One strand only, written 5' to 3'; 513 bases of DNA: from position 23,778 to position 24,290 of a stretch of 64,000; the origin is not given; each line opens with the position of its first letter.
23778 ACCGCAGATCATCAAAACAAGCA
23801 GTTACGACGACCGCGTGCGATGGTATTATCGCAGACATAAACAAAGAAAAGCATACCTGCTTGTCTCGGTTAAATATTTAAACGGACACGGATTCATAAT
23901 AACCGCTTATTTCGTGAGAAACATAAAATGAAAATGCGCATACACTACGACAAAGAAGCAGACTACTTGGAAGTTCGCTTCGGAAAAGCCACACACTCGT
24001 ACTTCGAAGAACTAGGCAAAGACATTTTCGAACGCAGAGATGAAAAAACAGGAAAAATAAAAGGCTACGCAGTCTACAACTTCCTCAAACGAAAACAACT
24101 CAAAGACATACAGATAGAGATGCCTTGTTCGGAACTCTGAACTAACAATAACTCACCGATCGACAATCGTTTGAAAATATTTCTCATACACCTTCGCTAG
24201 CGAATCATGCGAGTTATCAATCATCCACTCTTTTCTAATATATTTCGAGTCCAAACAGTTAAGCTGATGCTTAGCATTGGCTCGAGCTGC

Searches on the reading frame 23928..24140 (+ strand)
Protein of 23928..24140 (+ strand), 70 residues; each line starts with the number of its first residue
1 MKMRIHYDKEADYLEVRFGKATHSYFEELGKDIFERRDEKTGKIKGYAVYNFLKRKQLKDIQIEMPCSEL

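Call 63: search_protein_families(library=pfam, proteins=[window:23928-24140:+], max_evalue=0.001)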
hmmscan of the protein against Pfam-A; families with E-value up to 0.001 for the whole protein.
window:23928-24140:+ (70 aa): 1 family
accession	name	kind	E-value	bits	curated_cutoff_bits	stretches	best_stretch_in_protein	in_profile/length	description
PF10049.14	DUF2283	-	0.00035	21.1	23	1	4-40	1-37/49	Protein of unknown function (DUF2283)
